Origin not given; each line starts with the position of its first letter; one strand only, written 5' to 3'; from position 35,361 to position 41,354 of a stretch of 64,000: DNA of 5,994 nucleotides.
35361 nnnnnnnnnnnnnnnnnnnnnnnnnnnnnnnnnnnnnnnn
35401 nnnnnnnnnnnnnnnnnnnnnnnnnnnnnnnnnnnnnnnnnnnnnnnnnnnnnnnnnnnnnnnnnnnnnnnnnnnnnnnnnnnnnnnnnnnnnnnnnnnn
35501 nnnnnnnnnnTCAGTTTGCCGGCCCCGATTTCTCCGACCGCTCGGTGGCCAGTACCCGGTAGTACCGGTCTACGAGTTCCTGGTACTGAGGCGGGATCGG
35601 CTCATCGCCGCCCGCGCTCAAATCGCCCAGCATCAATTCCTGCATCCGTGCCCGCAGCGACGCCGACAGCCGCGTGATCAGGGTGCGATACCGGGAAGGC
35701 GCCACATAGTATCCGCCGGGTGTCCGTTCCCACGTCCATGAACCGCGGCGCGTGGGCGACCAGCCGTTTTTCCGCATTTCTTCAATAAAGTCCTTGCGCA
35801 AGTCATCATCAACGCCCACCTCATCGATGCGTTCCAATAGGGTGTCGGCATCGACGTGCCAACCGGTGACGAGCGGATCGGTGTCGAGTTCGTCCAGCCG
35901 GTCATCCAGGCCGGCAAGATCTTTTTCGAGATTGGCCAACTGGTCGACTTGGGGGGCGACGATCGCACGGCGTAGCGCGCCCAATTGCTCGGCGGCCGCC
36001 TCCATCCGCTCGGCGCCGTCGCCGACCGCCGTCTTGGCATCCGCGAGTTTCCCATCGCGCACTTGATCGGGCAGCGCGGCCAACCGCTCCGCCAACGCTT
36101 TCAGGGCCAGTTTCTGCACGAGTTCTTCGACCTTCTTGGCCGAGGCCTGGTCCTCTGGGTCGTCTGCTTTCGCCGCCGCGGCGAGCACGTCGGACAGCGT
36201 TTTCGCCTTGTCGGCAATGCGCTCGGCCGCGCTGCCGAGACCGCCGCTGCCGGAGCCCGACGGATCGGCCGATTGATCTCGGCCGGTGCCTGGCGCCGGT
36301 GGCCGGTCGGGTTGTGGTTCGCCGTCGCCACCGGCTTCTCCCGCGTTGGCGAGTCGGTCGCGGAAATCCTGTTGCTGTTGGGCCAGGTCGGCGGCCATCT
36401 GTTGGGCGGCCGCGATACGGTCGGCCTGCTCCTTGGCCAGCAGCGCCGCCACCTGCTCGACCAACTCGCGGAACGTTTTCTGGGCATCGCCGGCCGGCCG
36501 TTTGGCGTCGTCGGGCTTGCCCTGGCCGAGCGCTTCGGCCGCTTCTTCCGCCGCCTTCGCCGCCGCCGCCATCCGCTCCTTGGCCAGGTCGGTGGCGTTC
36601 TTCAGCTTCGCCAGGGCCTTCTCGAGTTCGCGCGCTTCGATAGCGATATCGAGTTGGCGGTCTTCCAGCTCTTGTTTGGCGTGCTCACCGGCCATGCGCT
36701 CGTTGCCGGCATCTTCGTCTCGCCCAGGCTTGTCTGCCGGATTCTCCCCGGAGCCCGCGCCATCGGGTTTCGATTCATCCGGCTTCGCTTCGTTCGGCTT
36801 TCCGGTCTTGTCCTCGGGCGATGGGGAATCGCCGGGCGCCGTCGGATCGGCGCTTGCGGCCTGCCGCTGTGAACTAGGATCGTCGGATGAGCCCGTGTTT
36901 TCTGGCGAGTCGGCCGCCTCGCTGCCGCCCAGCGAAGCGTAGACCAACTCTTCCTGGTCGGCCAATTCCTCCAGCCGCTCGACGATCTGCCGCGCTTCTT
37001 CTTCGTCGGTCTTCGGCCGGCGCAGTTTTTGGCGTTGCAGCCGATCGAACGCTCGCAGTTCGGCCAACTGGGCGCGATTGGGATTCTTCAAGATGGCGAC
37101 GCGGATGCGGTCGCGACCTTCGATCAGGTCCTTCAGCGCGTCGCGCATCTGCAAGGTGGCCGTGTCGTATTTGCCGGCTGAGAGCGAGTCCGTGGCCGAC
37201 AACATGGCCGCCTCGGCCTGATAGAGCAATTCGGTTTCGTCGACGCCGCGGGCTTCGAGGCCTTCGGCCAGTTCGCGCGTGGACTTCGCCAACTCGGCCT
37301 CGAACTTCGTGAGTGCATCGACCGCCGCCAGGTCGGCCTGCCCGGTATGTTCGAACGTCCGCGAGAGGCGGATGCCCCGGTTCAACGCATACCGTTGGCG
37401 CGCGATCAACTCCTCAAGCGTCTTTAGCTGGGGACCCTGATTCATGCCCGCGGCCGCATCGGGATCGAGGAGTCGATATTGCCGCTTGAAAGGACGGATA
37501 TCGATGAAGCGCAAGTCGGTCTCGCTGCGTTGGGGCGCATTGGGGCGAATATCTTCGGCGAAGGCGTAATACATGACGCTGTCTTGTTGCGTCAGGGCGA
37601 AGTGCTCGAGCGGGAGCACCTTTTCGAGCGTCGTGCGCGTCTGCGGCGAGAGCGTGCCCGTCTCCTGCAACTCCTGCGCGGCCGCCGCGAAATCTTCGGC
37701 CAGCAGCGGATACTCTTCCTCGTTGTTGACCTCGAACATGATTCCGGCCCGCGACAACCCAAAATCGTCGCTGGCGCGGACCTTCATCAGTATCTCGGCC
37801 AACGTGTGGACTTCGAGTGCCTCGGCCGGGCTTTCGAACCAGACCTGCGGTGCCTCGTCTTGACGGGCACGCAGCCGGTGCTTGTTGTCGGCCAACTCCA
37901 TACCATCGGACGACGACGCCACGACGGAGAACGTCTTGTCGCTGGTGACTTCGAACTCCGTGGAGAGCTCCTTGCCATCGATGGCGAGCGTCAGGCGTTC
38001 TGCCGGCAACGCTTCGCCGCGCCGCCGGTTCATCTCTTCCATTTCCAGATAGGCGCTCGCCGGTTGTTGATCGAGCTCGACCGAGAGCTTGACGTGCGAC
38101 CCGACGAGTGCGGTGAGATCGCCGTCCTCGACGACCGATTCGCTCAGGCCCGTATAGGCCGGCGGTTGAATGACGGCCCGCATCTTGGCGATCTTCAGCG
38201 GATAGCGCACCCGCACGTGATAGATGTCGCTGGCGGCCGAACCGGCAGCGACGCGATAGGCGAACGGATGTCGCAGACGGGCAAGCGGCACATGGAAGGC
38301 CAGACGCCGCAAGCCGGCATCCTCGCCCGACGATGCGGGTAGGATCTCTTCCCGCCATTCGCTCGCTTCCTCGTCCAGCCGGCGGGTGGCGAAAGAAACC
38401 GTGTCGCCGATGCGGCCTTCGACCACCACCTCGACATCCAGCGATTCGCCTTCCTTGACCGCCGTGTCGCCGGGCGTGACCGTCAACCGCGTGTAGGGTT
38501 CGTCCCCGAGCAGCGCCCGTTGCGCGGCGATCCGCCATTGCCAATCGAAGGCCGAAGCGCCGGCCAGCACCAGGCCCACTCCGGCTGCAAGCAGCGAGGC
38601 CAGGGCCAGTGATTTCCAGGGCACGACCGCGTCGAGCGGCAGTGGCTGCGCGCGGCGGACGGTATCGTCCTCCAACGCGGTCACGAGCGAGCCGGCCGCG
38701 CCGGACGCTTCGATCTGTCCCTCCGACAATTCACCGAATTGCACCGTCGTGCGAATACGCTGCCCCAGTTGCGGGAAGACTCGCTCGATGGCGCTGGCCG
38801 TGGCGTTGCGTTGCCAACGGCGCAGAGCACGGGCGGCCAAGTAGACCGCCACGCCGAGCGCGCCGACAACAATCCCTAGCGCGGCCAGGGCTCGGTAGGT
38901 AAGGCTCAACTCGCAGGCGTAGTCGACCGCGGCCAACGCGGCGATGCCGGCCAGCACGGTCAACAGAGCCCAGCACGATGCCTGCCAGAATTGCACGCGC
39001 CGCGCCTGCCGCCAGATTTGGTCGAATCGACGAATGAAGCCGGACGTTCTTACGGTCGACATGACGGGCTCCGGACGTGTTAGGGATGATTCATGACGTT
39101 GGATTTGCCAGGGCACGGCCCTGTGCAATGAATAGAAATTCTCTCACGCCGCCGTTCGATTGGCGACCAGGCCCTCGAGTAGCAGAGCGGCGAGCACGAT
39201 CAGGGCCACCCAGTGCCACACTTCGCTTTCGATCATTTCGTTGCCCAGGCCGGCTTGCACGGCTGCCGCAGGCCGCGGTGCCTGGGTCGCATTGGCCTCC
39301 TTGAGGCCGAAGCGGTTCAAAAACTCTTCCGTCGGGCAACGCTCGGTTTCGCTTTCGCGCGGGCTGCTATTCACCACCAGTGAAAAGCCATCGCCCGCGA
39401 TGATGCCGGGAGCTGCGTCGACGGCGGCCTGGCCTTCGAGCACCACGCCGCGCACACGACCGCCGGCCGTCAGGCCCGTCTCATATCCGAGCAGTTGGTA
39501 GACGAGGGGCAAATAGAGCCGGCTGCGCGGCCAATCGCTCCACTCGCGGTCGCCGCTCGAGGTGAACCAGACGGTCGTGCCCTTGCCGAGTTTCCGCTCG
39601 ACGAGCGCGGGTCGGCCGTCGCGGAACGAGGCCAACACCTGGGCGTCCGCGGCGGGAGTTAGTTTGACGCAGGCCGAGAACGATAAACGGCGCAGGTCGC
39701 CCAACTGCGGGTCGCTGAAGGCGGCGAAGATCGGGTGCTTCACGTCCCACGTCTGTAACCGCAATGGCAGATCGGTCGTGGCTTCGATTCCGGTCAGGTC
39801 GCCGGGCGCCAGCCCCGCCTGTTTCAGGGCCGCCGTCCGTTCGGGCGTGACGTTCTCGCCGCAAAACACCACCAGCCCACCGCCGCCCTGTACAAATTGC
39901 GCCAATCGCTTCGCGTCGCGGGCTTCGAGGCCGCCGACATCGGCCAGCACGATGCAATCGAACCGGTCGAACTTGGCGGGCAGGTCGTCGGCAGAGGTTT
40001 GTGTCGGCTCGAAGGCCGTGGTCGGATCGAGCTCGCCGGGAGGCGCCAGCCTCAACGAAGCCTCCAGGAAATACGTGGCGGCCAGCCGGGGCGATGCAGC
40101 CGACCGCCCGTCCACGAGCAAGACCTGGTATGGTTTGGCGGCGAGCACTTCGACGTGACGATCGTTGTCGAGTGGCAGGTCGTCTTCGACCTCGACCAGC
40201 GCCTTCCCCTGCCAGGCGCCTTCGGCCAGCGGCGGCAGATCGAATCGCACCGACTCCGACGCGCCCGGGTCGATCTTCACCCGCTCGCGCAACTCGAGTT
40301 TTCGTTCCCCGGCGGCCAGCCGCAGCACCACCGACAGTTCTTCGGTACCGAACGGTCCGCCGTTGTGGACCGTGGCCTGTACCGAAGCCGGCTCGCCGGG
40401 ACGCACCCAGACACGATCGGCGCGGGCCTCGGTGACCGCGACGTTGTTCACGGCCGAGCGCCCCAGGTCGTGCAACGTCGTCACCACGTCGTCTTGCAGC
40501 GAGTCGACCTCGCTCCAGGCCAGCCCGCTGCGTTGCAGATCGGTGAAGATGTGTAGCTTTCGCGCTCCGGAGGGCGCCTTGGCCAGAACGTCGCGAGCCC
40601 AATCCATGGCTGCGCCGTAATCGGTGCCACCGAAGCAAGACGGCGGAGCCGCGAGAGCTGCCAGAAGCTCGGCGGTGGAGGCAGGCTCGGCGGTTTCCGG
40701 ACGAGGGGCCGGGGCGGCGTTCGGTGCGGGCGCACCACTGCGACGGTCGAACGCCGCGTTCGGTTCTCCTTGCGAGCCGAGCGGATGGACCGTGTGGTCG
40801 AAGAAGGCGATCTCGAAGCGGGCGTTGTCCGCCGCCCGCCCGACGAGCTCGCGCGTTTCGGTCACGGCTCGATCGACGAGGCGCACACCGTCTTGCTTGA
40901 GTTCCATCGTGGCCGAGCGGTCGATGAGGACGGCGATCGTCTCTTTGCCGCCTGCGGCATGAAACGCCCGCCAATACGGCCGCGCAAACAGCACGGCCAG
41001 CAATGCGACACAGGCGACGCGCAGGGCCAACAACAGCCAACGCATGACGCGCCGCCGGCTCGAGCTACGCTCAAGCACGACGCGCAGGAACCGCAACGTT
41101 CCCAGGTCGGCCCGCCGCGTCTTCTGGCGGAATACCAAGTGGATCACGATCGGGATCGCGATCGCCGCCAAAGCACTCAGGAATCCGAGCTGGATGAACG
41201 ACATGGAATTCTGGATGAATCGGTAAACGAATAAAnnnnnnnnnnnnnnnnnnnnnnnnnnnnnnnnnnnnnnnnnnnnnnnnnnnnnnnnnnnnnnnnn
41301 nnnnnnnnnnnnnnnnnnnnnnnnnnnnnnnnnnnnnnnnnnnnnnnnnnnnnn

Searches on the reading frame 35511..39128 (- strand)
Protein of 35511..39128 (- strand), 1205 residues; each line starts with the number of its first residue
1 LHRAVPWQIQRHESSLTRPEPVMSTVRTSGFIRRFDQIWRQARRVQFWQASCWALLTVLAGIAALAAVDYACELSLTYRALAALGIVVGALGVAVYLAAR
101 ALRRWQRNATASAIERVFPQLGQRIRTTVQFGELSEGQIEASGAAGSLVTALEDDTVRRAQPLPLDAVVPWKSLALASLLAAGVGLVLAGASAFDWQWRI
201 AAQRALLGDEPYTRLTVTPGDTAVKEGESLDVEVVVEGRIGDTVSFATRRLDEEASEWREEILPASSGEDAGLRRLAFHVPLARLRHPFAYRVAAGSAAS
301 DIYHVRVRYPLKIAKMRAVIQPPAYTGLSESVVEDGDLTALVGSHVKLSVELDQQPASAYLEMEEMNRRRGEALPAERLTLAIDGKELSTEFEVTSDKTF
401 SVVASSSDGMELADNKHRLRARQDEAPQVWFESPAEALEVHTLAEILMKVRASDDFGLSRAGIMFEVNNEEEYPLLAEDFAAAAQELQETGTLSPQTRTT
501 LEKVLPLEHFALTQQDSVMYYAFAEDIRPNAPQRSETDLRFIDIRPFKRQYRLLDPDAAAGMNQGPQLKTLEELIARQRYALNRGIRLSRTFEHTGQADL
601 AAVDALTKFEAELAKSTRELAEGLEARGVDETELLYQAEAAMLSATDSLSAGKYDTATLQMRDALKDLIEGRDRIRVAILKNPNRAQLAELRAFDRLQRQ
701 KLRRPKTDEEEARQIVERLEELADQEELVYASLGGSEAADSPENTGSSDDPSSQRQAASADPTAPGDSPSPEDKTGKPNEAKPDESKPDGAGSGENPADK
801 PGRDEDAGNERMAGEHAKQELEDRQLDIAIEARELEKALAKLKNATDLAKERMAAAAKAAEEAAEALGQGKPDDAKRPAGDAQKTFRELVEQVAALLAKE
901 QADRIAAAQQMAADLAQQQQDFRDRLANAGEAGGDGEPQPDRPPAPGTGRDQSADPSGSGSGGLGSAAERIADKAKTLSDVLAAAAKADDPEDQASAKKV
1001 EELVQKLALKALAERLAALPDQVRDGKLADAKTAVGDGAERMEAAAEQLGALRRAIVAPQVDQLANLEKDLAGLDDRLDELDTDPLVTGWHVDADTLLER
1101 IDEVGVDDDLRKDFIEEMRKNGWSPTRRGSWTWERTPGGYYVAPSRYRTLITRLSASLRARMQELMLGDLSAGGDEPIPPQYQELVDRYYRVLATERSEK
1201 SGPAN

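Call 4: search_protein_families(library=pfam, proteins=[window:35511-39128:-], max_evalue=0.01)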
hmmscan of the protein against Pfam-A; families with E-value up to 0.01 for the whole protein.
window:35511-39128:- (1205 aa): 1 family
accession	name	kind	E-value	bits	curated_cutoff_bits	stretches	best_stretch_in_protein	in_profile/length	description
PF13779.11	DUF4175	-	4.8e-17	61.7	27.3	2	314-472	184-328/825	Domain of unknown function (DUF4175)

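Call 9: search_protein_families(library=ncbifam, proteins=[window:35511-39128:-], max_evalue=0.01)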
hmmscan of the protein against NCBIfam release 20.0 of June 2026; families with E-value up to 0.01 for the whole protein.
window:35511-39128:- (1205 aa): 1 family
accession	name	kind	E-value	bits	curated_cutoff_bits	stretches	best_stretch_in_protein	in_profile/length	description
TIGR01588.1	citE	equivalog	0.0059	15.7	443.4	0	633-720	20-107/288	citrate (pro-3S)-lyase subunit beta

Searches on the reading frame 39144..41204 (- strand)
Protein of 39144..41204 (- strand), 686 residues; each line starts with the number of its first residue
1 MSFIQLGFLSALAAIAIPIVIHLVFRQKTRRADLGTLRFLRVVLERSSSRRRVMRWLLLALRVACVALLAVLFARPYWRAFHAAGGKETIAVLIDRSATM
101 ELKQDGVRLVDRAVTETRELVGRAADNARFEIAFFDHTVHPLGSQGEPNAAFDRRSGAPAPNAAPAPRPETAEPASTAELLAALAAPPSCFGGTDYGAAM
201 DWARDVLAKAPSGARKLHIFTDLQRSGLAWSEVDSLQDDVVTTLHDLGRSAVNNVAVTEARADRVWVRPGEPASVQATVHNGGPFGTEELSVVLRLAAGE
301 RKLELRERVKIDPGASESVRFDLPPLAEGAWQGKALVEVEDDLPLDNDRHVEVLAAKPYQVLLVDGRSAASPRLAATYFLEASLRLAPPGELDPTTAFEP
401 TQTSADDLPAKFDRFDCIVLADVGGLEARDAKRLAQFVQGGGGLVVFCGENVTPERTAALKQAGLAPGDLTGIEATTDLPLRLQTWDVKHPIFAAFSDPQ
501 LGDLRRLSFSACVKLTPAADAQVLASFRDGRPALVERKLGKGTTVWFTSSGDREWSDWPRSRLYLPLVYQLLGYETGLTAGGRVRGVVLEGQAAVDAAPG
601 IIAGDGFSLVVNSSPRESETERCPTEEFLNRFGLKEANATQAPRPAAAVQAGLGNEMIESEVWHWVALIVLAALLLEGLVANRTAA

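Call 4: search_protein_families(library=pfam, proteins=[window:39144-41204:-], max_evalue=0.01)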
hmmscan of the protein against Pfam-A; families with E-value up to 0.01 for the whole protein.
window:39144-41204:- (686 aa): 4 families
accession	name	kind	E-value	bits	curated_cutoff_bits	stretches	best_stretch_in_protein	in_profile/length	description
PF07584.16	BatA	-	1e-15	58.3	25.9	1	1-76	1-77/77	Aerotolerance regulator N-terminal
PF08532.16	Glyco_hydro_42M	-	0.0001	22.3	25.8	1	410-550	53-187/207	Beta-galactosidase trimerisation domain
PF13519.12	VWA_2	-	0.00017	22.6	27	0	177-222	59-105/107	von Willebrand factor type A domain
PF09822.16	ABC_transp_aux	-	0.0014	18.3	34.7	1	403-452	34-85/288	ABC-type uncharacterized transport system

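Call 9: search_protein_families(library=ncbifam, proteins=[window:39144-41204:-], max_evalue=0.01)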
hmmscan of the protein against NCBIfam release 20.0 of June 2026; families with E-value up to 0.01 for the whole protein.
window:39144-41204:- (686 aa): 1 family
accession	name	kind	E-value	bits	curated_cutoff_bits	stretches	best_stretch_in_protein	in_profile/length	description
TIGR02226.1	two_anch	domain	3.6e-19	68.8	23.05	1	1-79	1-79/82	N-terminal double-transmembrane domain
